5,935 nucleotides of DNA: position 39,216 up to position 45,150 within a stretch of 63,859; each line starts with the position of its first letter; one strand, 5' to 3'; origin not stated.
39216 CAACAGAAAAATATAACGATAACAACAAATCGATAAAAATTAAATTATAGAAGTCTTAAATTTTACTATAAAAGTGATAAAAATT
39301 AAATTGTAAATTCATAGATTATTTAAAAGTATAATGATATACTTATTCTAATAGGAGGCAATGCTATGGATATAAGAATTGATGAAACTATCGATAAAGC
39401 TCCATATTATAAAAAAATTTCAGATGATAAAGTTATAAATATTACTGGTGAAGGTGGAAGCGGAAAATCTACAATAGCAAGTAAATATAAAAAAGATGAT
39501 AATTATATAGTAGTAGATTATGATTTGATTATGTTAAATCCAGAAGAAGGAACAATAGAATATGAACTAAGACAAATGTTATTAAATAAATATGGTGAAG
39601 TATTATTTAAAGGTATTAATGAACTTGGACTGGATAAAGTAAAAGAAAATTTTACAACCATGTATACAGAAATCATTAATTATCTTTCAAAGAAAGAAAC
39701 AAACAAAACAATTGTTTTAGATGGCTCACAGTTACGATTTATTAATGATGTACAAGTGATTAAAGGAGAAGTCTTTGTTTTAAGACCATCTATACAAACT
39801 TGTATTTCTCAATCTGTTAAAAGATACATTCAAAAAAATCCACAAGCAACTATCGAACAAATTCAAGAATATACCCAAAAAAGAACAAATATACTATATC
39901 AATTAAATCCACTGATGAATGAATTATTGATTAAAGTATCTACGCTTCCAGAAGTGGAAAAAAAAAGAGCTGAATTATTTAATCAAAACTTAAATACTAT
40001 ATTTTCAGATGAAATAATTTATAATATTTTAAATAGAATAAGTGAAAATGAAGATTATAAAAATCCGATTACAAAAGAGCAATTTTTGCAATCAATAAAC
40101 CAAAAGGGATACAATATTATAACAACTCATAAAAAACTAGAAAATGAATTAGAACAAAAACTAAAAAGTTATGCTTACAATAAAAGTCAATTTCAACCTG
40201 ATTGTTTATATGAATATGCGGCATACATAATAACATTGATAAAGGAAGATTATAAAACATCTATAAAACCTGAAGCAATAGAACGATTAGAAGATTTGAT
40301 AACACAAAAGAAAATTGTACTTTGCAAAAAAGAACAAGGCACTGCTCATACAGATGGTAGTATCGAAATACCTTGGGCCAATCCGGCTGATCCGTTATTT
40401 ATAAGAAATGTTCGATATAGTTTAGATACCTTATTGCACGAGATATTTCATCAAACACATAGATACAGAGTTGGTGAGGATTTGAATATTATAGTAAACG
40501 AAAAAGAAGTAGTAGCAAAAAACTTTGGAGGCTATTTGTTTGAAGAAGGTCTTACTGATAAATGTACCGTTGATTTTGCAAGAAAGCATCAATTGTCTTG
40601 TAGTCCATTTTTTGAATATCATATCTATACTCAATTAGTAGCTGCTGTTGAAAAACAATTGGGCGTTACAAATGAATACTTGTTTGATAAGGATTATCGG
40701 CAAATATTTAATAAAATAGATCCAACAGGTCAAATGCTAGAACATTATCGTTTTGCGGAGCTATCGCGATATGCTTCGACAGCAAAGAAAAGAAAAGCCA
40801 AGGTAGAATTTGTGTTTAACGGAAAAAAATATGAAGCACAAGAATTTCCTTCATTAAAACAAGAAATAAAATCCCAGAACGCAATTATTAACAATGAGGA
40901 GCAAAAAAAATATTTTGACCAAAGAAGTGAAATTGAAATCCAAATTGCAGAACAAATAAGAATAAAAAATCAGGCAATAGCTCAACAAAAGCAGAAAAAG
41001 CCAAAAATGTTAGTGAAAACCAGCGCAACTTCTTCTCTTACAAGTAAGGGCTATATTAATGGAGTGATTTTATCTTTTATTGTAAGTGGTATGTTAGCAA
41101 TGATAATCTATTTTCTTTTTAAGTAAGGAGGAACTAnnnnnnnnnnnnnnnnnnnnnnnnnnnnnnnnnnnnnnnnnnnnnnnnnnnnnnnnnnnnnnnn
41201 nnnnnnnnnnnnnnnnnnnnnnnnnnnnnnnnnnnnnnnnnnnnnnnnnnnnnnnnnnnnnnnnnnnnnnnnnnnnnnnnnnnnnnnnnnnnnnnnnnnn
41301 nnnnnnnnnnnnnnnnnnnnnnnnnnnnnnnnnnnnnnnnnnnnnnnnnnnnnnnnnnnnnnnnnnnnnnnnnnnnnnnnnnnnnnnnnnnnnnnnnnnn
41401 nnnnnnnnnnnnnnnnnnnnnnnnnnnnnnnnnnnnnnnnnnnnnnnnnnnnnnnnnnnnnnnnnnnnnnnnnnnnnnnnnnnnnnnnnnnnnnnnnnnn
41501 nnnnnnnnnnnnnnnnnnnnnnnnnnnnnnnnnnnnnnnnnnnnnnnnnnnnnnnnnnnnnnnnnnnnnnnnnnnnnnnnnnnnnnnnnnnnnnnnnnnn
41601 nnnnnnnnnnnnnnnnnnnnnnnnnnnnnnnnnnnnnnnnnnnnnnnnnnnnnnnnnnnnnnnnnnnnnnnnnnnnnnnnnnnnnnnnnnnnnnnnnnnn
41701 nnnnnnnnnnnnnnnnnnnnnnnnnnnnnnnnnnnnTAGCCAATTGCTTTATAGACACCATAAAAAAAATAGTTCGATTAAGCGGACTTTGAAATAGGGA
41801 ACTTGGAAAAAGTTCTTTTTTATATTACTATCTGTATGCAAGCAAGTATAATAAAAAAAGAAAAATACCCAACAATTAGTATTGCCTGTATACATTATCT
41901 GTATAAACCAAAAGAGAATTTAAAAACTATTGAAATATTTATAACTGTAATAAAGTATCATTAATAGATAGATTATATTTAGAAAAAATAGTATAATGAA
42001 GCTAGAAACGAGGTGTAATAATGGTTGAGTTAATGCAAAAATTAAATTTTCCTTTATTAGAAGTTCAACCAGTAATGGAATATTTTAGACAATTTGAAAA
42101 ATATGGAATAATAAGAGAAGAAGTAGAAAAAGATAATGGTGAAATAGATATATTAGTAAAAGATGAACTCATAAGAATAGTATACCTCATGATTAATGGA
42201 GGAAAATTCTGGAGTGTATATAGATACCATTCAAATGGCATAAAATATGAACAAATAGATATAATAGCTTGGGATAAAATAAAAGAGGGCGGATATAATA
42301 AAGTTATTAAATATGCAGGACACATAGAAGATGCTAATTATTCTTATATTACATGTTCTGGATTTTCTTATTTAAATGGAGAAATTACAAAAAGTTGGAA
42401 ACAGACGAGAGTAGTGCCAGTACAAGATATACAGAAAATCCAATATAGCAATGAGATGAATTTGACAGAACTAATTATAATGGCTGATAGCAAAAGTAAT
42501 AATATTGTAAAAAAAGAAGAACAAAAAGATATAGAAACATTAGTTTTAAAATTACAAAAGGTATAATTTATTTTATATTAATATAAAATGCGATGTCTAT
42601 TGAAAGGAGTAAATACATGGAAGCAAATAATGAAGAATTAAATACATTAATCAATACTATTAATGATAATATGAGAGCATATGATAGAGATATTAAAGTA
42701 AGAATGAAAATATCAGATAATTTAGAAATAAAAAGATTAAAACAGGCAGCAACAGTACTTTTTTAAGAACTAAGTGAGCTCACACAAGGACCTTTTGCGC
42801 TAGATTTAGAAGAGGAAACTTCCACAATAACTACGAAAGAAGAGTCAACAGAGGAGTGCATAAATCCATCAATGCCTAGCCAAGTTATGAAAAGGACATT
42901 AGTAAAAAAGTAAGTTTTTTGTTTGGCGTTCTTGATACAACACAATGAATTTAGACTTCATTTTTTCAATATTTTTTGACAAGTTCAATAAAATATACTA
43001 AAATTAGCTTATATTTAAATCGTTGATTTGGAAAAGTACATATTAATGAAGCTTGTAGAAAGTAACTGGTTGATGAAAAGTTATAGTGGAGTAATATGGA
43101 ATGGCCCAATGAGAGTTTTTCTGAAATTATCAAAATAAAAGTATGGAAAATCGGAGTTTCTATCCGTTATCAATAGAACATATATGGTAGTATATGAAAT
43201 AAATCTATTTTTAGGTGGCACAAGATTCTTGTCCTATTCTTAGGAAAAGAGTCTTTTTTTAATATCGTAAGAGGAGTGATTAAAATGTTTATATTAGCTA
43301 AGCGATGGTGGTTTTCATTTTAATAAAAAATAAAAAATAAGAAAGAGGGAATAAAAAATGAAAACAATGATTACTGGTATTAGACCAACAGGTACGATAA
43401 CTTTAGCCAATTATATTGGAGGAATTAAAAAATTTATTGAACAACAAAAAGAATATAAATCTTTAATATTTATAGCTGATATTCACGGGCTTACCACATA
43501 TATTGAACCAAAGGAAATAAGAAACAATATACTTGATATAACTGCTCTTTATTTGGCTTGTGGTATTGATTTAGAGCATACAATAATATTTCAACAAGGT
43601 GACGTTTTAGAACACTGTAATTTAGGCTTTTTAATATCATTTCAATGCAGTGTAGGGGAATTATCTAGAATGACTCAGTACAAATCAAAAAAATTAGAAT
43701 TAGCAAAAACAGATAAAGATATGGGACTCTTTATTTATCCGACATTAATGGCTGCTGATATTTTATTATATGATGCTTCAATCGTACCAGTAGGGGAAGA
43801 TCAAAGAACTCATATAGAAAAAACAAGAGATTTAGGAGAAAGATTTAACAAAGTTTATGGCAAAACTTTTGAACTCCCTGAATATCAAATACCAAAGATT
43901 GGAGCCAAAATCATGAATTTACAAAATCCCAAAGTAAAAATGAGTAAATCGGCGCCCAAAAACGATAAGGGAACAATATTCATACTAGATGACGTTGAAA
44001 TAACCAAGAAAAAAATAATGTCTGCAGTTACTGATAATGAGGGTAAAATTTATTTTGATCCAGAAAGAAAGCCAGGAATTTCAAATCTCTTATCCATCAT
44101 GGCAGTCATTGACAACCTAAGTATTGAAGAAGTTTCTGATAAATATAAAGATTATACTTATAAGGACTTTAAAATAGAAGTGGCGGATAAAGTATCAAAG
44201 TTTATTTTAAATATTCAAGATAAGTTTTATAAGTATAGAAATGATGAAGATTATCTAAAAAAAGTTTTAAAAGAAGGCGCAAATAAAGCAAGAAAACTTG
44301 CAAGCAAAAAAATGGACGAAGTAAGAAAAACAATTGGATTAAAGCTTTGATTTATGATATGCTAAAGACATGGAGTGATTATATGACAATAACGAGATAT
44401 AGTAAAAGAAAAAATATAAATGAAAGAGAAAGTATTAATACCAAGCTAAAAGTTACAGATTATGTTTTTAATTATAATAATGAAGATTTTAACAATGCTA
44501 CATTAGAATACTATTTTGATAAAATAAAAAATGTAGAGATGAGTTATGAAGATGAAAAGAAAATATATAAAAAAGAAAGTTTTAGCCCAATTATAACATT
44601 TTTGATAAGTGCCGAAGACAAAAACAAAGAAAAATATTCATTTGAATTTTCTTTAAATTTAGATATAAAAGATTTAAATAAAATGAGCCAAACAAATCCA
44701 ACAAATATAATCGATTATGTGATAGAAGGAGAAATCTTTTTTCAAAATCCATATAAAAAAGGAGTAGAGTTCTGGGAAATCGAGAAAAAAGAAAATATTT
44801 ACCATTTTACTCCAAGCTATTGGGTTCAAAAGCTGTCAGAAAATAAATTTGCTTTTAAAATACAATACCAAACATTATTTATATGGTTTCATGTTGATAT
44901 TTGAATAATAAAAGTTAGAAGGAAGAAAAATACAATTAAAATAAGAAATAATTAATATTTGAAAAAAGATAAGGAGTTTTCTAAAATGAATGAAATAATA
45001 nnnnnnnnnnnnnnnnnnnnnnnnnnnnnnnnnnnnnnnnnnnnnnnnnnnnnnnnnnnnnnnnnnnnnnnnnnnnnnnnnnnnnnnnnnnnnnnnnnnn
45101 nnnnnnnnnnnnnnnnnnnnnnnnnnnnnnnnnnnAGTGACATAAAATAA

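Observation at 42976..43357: Dual Trp sensing upstream of trpS: a Trp T-box followed by a 12-codon leader ORF with tandem Trp codons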

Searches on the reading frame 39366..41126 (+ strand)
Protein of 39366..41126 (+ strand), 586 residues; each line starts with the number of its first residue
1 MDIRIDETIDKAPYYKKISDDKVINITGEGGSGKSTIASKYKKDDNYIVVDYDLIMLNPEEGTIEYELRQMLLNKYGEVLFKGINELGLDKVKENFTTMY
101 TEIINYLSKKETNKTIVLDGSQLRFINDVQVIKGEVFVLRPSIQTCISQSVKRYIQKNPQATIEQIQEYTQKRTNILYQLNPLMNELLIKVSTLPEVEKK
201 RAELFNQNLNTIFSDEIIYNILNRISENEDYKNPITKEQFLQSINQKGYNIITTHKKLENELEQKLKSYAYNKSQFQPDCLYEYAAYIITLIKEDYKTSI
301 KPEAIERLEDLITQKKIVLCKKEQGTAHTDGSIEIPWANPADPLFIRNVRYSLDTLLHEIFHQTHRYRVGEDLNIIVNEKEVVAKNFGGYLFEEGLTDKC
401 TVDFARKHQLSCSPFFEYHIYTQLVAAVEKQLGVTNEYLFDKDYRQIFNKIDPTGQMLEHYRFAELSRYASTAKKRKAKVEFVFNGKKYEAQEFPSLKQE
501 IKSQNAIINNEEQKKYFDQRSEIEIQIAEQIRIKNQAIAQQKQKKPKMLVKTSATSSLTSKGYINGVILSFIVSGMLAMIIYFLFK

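Call 11: search_protein_families(library=pfam, proteins=[window:39366-41126:+])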
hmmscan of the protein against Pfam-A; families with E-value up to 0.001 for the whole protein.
window:39366-41126:+ (586 aa): 1 family
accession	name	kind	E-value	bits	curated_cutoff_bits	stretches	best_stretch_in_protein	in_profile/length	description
PF13401.12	AAA_22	-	2.3e-05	25.2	27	1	20-122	4-94/130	AAA domain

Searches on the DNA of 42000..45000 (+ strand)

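Call 10: search_dna_similar(query=window:42000-45000:+, collection=phages, mode=distant, max_rows=15)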
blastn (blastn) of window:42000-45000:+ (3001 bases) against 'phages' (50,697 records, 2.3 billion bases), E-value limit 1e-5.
Records with a match: 2; places in all: 2; records where one place covers at least 80% of the query: 0.
Best place of each record, by identity: 60-80% 2.
By first word of the organism name: Listeria 2.
By host as written in the record: Listeria monocytogenes 2.
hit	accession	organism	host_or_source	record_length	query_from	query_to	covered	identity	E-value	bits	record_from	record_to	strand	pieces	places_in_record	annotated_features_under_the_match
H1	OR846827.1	Listeria phage LM 4-11-1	Listeria monocytogenes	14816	1725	1853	4%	72.1%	2e-9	72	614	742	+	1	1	record has no annotation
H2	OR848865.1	Listeria phage LM 4-14-1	Listeria monocytogenes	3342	1725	1853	4%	72.1%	2e-9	72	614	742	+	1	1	record has no annotation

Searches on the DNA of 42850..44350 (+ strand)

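Call 4: search_rna_families(source=window, start=42850, end=43450, threshold=evalue, max_evalue=10, show_alignments=5)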
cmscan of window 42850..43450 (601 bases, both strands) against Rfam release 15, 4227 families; matches with E-value up to 10: 5.
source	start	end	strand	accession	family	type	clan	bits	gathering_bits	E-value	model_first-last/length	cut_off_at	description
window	43014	43239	+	RF00230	T-box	Cis-reg; leader;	-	85.6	93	3.6e-19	1-219/219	no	T-box leader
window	43334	43418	-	RF00359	snoZ102_R77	Gene; snRNA; snoRNA; CD-box;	CL00060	18.4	40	6.6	1-88/88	no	Small nucleolar RNA Z102/R77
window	43155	43259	+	RF00515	PyrR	Cis-reg;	-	17.8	54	7.1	1-115/115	no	PyrR binding site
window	42891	42920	+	RF03476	mir-7360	Gene; miRNA;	-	15.6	47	7.5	15-44/59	no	mir-7360 microRNA precursor family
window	43097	43243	+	RF04359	Plastid-GIID1-clpP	Intron;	-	13.8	140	9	1-179/179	no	Plastid group II-D1 clpP intron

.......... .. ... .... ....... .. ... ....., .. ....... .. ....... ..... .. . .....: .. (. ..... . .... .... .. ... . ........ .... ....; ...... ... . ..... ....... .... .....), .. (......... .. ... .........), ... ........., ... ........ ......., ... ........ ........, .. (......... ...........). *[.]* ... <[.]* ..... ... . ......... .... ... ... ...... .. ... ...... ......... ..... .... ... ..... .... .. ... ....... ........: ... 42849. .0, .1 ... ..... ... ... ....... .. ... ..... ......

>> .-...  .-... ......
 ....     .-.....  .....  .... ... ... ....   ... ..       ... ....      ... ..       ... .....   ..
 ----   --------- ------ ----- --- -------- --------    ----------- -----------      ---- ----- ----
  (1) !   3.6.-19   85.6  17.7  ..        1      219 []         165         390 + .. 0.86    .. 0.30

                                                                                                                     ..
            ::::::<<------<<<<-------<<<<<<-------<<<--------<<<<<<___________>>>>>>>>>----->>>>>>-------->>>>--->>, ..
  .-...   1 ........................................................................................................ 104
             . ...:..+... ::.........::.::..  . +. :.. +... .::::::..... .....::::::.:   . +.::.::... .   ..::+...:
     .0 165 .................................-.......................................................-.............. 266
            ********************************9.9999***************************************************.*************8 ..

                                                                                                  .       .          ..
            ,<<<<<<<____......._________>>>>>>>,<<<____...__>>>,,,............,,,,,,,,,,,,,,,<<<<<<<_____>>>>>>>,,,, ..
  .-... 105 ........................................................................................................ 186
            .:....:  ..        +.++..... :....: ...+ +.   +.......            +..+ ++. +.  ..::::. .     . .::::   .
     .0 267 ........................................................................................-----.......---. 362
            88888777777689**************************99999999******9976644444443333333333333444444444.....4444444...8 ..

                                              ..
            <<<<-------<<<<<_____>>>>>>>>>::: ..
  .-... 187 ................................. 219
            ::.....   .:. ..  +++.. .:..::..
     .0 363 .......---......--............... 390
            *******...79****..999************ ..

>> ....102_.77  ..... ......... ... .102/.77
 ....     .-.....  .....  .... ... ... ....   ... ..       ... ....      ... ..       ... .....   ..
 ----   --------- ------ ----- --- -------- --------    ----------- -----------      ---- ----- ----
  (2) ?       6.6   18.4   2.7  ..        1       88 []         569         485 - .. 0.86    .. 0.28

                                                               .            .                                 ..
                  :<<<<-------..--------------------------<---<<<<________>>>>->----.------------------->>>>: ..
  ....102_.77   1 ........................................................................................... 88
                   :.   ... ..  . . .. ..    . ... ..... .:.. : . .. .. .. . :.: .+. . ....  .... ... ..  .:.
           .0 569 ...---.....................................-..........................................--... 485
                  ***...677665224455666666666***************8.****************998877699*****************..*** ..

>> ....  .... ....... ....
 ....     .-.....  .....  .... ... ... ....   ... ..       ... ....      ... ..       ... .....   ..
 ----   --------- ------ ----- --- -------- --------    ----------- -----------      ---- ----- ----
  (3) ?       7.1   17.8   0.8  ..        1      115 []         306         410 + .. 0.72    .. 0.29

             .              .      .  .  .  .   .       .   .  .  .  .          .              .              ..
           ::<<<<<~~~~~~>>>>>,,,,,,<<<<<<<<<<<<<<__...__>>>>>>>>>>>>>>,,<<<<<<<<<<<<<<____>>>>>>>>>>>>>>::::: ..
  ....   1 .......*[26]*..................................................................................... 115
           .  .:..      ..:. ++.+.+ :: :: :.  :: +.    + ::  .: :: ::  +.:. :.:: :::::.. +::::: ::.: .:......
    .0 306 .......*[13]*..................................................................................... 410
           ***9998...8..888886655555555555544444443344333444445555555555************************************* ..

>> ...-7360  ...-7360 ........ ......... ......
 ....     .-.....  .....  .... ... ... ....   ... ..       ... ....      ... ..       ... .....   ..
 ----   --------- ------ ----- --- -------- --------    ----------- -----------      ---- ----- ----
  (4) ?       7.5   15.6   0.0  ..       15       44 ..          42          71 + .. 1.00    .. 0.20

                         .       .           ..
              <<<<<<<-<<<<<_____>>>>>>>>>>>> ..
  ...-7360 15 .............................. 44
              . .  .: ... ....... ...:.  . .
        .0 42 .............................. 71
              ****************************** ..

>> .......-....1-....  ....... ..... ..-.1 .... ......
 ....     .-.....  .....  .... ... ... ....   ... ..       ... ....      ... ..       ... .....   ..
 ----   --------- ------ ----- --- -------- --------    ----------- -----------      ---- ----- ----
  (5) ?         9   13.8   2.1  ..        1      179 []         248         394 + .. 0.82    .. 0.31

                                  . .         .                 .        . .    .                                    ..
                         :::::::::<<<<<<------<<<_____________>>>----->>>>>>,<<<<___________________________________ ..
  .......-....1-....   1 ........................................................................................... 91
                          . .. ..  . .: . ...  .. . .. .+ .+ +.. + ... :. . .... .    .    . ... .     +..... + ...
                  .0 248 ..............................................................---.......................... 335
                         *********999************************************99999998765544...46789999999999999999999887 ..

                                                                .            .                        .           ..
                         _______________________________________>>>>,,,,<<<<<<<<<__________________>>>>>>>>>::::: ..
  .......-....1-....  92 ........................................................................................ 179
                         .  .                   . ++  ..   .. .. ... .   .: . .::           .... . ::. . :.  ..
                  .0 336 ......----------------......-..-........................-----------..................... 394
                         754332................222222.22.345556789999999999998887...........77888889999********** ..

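Call 74: search_rna_families(source=L007, threshold=evalue, max_evalue=0.001, show_alignments=2)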
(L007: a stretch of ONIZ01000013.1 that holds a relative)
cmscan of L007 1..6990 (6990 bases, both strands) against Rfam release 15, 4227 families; matches with E-value up to 0.001: 2.
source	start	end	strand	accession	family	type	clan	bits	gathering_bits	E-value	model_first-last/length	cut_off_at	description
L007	4211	4399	+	RF00230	T-box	Cis-reg; leader;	-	95.2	93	1.4e-20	1-219/219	no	T-box leader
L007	2653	2874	+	RF00230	T-box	Cis-reg; leader;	-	81.4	93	5.2e-17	1-219/219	no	T-box leader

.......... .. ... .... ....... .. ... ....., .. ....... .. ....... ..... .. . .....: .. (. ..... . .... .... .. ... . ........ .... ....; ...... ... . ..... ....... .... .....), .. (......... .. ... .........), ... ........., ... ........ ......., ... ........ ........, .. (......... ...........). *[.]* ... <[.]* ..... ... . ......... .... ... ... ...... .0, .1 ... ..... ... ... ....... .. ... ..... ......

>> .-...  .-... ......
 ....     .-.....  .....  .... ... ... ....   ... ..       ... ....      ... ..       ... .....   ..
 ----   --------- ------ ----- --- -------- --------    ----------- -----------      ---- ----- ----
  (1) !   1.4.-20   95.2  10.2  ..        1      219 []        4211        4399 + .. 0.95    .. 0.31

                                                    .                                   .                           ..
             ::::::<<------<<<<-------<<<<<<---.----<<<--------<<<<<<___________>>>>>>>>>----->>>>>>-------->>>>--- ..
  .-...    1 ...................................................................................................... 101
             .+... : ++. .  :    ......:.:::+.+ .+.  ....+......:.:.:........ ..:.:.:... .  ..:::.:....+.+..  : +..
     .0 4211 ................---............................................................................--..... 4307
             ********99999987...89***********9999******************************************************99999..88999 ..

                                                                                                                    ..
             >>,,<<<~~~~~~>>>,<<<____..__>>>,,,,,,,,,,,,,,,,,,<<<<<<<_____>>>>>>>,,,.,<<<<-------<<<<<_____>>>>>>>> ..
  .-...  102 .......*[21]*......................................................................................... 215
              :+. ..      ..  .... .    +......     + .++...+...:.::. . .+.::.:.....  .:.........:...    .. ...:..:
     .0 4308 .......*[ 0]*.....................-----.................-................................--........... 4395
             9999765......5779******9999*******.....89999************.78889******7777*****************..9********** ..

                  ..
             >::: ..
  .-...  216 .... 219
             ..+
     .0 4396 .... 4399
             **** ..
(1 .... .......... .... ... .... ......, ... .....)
